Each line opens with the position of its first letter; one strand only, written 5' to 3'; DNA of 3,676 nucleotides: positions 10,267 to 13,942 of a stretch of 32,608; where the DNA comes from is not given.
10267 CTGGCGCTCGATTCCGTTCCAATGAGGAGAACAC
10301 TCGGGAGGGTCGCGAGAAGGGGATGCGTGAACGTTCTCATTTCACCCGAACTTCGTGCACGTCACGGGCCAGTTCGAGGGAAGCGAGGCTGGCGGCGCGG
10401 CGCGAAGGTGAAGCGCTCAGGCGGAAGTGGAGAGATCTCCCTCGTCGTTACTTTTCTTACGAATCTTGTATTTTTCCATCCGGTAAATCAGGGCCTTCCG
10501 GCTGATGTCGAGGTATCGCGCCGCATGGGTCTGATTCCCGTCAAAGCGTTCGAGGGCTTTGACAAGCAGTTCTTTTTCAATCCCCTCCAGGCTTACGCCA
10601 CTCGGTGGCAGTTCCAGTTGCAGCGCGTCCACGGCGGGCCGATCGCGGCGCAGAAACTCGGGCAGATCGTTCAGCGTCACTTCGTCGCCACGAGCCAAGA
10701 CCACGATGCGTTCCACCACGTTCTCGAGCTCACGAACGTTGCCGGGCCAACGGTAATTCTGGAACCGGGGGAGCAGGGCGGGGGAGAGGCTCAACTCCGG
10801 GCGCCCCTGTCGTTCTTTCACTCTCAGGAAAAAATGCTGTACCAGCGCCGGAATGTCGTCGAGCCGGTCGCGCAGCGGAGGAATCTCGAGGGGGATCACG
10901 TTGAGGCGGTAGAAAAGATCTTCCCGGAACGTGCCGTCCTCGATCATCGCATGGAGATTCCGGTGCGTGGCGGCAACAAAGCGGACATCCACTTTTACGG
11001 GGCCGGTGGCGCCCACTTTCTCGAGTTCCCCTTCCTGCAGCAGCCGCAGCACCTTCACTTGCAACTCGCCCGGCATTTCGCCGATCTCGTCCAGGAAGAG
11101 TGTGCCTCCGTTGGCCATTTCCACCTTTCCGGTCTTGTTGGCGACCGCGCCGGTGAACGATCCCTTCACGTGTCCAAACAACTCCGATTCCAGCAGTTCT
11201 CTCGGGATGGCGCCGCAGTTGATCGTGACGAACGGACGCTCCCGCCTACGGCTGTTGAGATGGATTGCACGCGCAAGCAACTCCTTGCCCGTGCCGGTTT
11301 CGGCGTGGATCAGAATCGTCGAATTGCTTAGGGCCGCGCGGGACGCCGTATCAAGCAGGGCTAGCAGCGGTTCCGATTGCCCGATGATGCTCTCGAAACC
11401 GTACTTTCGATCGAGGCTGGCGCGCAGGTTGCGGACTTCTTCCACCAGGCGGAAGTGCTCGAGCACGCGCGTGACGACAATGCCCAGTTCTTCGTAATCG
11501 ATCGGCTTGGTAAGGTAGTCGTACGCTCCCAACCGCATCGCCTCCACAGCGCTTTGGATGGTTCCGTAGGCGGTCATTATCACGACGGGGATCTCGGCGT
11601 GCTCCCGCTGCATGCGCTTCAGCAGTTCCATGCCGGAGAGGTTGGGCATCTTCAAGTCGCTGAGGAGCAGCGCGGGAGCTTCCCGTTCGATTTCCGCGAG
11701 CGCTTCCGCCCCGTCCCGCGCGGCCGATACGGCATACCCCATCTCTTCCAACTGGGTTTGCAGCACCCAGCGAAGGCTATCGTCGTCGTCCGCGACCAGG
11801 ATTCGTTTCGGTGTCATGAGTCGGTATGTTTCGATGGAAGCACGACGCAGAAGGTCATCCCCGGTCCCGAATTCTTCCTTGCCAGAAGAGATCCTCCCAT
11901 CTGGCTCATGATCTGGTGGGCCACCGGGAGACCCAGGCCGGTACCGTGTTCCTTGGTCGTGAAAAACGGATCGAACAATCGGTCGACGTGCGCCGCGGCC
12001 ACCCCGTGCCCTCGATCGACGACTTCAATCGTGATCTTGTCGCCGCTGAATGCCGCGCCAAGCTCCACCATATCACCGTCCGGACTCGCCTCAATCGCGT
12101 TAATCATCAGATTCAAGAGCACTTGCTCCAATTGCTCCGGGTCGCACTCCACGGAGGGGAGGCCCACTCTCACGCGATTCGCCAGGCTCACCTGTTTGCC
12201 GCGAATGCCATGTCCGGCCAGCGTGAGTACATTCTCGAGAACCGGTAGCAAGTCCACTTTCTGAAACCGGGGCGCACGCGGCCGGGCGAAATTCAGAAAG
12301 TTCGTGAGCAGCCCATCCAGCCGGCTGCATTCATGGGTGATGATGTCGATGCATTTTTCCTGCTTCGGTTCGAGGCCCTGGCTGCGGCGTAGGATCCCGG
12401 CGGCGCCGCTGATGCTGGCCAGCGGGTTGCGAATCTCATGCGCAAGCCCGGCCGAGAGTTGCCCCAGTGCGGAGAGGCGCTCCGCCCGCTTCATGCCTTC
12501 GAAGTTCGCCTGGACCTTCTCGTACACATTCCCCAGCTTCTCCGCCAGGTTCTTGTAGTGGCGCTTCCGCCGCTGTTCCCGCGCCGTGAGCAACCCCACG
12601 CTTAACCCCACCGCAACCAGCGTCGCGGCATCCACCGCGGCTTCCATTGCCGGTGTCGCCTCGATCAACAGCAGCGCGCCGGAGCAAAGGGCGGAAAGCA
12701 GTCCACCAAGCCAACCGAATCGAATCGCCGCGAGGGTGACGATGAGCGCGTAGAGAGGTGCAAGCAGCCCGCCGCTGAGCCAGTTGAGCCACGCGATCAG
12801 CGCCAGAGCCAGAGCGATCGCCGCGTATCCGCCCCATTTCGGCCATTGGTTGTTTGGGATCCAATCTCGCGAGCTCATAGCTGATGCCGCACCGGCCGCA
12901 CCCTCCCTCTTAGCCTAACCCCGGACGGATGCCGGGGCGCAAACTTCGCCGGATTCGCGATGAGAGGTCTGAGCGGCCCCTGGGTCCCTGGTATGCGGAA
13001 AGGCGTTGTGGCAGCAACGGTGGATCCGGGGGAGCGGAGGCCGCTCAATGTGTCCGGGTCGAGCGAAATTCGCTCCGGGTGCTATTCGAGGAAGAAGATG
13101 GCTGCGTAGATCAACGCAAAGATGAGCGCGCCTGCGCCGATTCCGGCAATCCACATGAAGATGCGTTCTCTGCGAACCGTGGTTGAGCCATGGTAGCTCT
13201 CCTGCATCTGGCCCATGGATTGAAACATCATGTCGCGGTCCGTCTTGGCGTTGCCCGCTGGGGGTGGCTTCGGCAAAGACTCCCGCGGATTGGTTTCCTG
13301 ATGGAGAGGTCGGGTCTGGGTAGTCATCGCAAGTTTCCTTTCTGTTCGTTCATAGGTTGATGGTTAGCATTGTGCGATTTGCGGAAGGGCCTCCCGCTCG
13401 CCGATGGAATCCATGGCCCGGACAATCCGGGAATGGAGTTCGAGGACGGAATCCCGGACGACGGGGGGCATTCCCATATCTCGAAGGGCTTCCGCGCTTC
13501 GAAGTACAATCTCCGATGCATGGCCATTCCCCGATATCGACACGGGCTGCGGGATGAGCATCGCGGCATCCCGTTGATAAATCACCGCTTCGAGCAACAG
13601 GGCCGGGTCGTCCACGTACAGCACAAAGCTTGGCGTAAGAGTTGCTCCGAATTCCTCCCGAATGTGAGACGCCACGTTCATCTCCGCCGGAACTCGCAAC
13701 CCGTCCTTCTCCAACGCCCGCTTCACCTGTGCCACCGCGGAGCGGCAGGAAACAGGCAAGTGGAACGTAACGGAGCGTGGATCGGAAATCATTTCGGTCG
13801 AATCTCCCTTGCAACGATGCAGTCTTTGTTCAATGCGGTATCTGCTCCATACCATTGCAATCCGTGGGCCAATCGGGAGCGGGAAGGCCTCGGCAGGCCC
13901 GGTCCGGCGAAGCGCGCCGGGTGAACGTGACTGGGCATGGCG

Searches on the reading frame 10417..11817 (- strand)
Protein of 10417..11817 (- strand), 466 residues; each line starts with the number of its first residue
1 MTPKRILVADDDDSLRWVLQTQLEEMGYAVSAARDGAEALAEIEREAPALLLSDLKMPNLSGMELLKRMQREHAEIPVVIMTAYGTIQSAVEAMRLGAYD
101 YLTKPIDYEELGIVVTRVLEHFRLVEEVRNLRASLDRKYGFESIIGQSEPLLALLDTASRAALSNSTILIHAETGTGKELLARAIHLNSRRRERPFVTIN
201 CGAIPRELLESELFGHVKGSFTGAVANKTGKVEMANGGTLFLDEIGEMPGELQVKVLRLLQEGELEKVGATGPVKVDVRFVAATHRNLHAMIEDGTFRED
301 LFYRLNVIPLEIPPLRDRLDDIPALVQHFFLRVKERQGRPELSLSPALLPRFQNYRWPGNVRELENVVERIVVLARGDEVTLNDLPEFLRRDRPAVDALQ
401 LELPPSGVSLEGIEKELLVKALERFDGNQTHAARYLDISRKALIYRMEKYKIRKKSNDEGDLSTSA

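Call 7: search_protein_families(library=pfam, proteins=[window:10417-11817:-], max_evalue=0.01)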
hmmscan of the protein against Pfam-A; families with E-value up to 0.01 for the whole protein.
window:10417-11817:- (466 aa): 10 families
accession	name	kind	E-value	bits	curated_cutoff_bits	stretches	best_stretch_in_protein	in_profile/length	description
PF00158.32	Sigma54_activat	-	3.8e-69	232.1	20.2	1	144-310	1-167/168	Sigma-54 interaction domain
PF00072.30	Response_reg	-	4.5e-30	104.5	30.2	1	6-111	1-106/111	Response regulator receiver domain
PF25601.1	AAA_lid_14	-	7.8e-25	87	27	1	316-395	1-80/87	AAA+ ATPase lid domain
PF14532.12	Sigma54_activ_2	-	5.9e-19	69.1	25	1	145-315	1-138/138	Sigma-54 interaction domain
PF02954.25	HTH_8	-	2.4e-15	56.4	22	1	410-450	2-42/42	Bacterial regulatory protein, Fis family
PF07728.20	AAA_5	-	2.3e-05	24.8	22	1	173-286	7-123/139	AAA domain (dynein-related subfamily)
PF00004.35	AAA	-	0.0015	19.4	21.2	1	168-289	1-111/131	ATPase family associated with various cellular activities (AAA)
PF07724.20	AAA_2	-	0.0019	18.7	27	1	166-267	4-106/166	AAA domain (Cdc48 subfamily)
PF06490.17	FleQ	-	0.004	17.9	22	1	5-109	1-97/108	Flagellar regulatory protein FleQ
PF01078.27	Mg_chelatase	-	0.0044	16.9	20.3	0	223-253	93-123/207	Magnesium chelatase, subunit ChlI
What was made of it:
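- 10417..11817 (-): NtrC-type enhancer-binding protein: receiver, AAA+ sigma-54 interaction domain and Fis-type HTH. Pfam (call 7).
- Checked: 10417-11817 (-) is an NtrC-type bEBP with receiver, Sigma54_activat and HTH_8 domains, 2.2 kb from the first motif (call 7).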

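Call 53: search_protein_families(library=ncbifam, proteins=[window:10417-11817:-], max_evalue=0.001)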
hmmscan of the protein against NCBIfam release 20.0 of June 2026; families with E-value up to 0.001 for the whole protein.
window:10417-11817:- (466 aa): 116 families (the best 25 are shown)
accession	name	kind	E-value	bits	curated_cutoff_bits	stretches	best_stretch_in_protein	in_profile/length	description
NF008469.0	PRK11361.1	equivalog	1.7e-142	475.4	714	1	4-453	5-457/461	acetoacetate metabolism transcriptional regulator AtoC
TIGR01818.1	ntrC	equivalog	9.1e-138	459.9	558.6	1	6-395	1-388/463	nitrogen regulation protein NR(I)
NF041946.1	LuxO_transreg_Vib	equivalog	6.1e-123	411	800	1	10-448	3-458/463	quorum-sensing sigma-54 dependent transcriptional regulator LuxO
TIGR02915.1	PEP_resp_reg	equivalog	8.5e-120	400.6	502.6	1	6-453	1-445/445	PEP-CTERM-box response regulator transcription factor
NF007689.0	PRK10365.1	equivalog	3.6e-118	395.1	760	1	6-447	8-439/441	sigma-54-dependent response regulator transcription factor ZraR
NF051870.1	NAssimRespRegNtrX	equivalog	4.7e-113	378.5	600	1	5-447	3-447/452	nitrogen assimilation response regulator NtrX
NF008176.1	PRK10923.1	equivalog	1.7e-112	376.4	620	1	4-391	4-387/469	nitrogen regulation protein NR(I)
TIGR01817.1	nifA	equivalog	4.3e-109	365.7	528.85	1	136-384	190-437/534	nif-specific transcriptional activator NifA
NF011695.0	PRK15115.1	equivalog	8.9e-109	364.2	763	1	3-442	6-428/445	two-component system response regulator GlrR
NF041552.1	TF_PrdR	equivalog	7e-108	361.4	795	1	136-451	264-577/577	sigma-54 dependent transcriptional regulator PrdR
NF049963.1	RespRegFlgRCampy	domain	6.2e-99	331.7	750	1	6-452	3-429/429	fla regulon two-component system response regulator FlgR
NF050807.1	TransRegFlbDCaul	equivalog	6.8e-99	331.7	750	1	26-451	23-439/454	sigma-54-dependent transcriptional regulator FlbD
NF038308.1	RNA_repair_RtcR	equivalog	7.3e-96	322.1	650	1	70-454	106-520/530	RNA repair transcriptional activator RtcR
NF003451.0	PRK05022.1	equivalog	1.2e-95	321.2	476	1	140-447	188-505/512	nitric oxide reductase transcriptional regulator NorR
NF011958.0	PRK15429.1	equivalog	1.1e-88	298.6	830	1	123-455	359-689/692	formate hydrogenlyase transcriptional activator FlhA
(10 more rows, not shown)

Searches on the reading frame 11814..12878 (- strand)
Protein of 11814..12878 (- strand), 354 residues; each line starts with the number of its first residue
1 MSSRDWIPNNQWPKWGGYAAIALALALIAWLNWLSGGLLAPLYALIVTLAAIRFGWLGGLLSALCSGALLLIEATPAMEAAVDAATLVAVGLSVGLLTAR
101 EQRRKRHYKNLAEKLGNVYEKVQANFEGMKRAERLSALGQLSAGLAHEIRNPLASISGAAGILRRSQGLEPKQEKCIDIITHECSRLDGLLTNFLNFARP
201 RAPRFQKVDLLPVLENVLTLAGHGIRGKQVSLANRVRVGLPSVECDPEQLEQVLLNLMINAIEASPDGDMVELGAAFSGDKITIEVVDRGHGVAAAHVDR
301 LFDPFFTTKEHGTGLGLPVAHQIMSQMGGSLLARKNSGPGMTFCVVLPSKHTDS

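Call 7: search_protein_families(library=pfam, proteins=[window:11814-12878:-], max_evalue=0.01)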
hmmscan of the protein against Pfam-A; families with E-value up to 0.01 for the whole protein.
window:11814-12878:- (354 aa): 3 families
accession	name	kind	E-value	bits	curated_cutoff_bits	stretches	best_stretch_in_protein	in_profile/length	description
PF02518.31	HATPase_c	-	8e-22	78.2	26.4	1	246-350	2-110/111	Histidine kinase-, DNA gyrase B-, and HSP90-like ATPase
PF00512.31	HisKA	-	2.3e-16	60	26.9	1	138-202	2-65/66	His Kinase A (phospho-acceptor) domain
PF13581.12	HATPase_c_2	-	0.00027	21.4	27.4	1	243-327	22-112/127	Histidine kinase-like ATPase domain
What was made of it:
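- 11814..12878 (-): Histidine kinase. Its hydrophobic N-terminus (residues 16-99) is followed directly by the HisKA and HATPase domains, with no large external domain. Pfam HisKA and HATPase_c (call 7).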

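Call 53: search_protein_families(library=ncbifam, proteins=[window:11814-12878:-], max_evalue=0.001)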
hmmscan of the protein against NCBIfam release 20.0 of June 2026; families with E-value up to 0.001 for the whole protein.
window:11814-12878:- (354 aa): 82 families (the best 25 are shown)
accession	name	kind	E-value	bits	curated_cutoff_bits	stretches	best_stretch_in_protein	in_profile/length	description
NF008468.0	PRK11360.1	equivalog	1.9e-63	214.8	646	1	127-352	385-611/616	two-component system sensor histidine kinase AtoS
NF007688.0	PRK10364.1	equivalog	6.6e-57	193.3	479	1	125-351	227-453/460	two-component system sensor histidine kinase ZraS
NF010411.0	PRK13837.1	equivalog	1.3e-37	129.3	647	1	129-352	441-678/828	two-component system VirA-like sensor kinase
NF052574.1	HisKinEspCMyxo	equivalog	2e-34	118.9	1200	1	131-351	410-639/785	serine histidine kinase EspC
NF038348.1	T2SS_HK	subfamily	7.3e-33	113.8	450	1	186-349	410-573/574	histidine kinase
NF053867.1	SprKinKinDBac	equivalog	4.6e-32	111.1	775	1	131-351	279-499/500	sporulation kinase KinD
NF046020.1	HisKinCckABruc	equivalog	6.8e-32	110.2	1000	1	128-351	470-709/868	cell cycle histidine kinase CckA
NF046044.1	PnpS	equivalog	8.9e-32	110.5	400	1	143-348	175-390/390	two-component system histidine kinase PnpS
NF011874.0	PRK15347.1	equivalog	2e-31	108.9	852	1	105-350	367-615/921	two component system sensor kinase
NF008312.0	PRK11100.1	equivalog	6.6e-30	104.4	356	1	109-350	226-475/477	two-component system sensor histidine kinase CreC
NF041777.1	sens_FixL_Rhizob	equivalog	4.2e-29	101.5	850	1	107-351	228-483/485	sensor protein FixL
TIGR02956.1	TMAO_torS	equivalog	1.8e-28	99.2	676.5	1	138-352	464-685/967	TMAO reductase system sensor histidine kinase/response regulator TorS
TIGR02966.1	phoR_proteo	equivalog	3.1e-28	98.8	334.2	1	143-346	119-332/333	phosphate regulon sensor histidine kinase PhoR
NF033091.0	HK_VanS_ACDEFG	equivalog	9.6e-28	97.1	400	1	107-348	45-293/293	vancomycin resistance histidine kinase VanS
NF010076.0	PRK13557.1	subfamily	2.4e-27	95.6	631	1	127-351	152-396/540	histidine kinase famiy protein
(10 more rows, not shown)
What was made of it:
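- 11814..12878 (-): Best NCBIfam matches AtoS and ZraS, both below cut-off (call 53).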

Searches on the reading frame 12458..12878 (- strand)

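Call 52: search_protein_families(library=pfam, proteins=[window:12458-12878:-], max_evalue=1)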
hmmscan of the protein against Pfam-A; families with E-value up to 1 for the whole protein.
window:12458-12878:- (140 aa): 8 families
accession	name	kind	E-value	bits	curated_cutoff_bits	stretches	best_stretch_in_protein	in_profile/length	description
PF13493.11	DUF4118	-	0.0014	18.8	28.4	1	19-106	6-102/107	Domain of unknown function (DUF4118)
PF09515.15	Thia_YuaJ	-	0.012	16.1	25.8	1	18-74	7-62/177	Thiamine transporter protein (Thia_YuaJ)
PF07694.17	5TM-5TMR_LYT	-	0.012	15.6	24.6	1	37-106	41-108/169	5TMR of 5TMR-LYT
PF18169.6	SLATT_6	-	0.053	13.5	27.1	1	75-133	52-109/176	SMODS and SLOG-associating 2TM effector domain 6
PF24709.1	DUF7670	-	0.062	14.1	29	1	38-109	48-117/118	Domain of unknown function (DUF7670)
PF19942.4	DUF6404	-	0.063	14.1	27.6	1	31-112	31-110/115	Family of unknown function (DUF6404)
PF21808.2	Dynamin-like_hel_bact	-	0.066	12.8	28.3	1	47-115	241-307/373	Bacterial dynamin-like protein, helical domain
PF20315.3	DUF6611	-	0.35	11.3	27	1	56-127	56-126/168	Family of unknown function (DUF6611)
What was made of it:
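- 11814..12878 (-): Weak DUF4118-like hit (call 52).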

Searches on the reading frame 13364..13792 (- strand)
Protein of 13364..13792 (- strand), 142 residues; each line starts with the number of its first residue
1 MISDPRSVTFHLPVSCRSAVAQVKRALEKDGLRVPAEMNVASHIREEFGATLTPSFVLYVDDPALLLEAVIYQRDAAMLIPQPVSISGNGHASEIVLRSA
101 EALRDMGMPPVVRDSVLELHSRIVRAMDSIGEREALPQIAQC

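Call 34: search_protein_families(library=pfam, proteins=[window:13364-13792:-], max_evalue=0.001)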
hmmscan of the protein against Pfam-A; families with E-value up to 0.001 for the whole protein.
window:13364-13792:- (142 aa): 0 families

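Call 51: find_homologous_proteins(query=window:13364-13792:-)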
Query window:13364-13792:- (142 aa): 29 proteins with E <= 0.001 among 89 candidates.
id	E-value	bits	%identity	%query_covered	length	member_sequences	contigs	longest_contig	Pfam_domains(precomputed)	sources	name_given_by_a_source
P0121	2.4e-84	298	100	100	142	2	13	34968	PF03625.21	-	-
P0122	2.3e-71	256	88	100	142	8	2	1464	PF03625.21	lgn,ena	-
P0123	1.3e-69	250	85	100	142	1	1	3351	PF03625.21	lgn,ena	-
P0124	8.2e-68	244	82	100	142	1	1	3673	PF03625.21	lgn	-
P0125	1.2e-66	240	82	99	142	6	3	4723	PF03625.21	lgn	-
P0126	3.1e-65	236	81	100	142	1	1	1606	PF03625.21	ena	-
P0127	1.1e-63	231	79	100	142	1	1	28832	PF03625.21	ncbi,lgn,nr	ncbi:MAG: hypothetical protein U5J83_19140 [Bryobacterales bacterium]|nr:hypothetical protein [Bryob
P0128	3.6e-59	216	74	100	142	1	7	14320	PF03625.21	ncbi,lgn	-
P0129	8.5e-55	202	70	99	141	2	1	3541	PF03625.21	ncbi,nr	ncbi:MAG: DUF302 domain-containing protein [Bryobacterales bacterium]|nr:DUF302 domain-containing pr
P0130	1.9e-53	198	70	97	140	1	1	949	PF03625.21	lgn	-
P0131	1.1e-37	147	53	95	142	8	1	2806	PF03625.21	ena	-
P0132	1.4e-35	140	51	94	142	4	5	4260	PF03625.21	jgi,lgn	-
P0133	1.5e-35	140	50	95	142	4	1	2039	PF03625.21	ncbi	-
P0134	1.8e-35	140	53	95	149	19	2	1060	PF03625.21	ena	-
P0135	4.3e-35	138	51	95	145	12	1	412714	PF03625.21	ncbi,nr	ncbi:MAG: hypothetical protein J0H49_05260 [Acidobacteria bacterium]|nr:hypothetical protein [Acidob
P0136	8.7e-35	137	52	95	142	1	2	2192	PF03625.21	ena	-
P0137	1.2e-34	137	51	95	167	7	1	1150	PF03625.21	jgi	jgi:uncharacterized protein (DUF302 family)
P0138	1.6e-34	137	52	94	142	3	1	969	PF03625.21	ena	-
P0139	1.6e-34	137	55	90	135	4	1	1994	PF03625.21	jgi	-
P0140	1.6e-34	137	53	90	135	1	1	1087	PF03625.21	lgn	-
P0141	3.3e-31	126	57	80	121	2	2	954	PF03625.21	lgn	-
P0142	2.4e-29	120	48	99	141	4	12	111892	PF03625.21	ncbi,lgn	-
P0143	4.2e-29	119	48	92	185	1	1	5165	PF03625.21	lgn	-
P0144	4.9e-29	119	50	94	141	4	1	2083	PF03625.21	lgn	-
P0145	2.7e-28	116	48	90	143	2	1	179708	PF03625.21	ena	-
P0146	2.0e-26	110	50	86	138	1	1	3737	PF03625.21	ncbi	-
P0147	5.6e-25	106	44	84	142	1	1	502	PF03625.21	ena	-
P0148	2.4e-24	104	44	90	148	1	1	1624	PF03625.21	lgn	-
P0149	2.8e-23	100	41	95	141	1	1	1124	PF03625.21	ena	-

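Call 52: search_protein_families(library=pfam, proteins=[window:13364-13792:-], max_evalue=1)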
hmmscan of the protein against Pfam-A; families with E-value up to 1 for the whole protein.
window:13364-13792:- (142 aa): 1 family
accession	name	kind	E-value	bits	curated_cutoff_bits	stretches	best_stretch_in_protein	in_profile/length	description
PF13377.12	Peripla_BP_3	-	0.053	14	26.5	1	19-56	86-123/167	Periplasmic binding protein-like domain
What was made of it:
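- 13364..13792 (-): orf142: first gene of the sensor operon, called DUF302 by database sources. My own hmmscan did not reproduce the hit (calls 34, 52).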

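Call 53: search_protein_families(library=ncbifam, proteins=[window:13364-13792:-], max_evalue=0.001)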
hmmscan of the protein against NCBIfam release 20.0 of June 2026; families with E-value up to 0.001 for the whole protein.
window:13364-13792:- (142 aa): 0 families
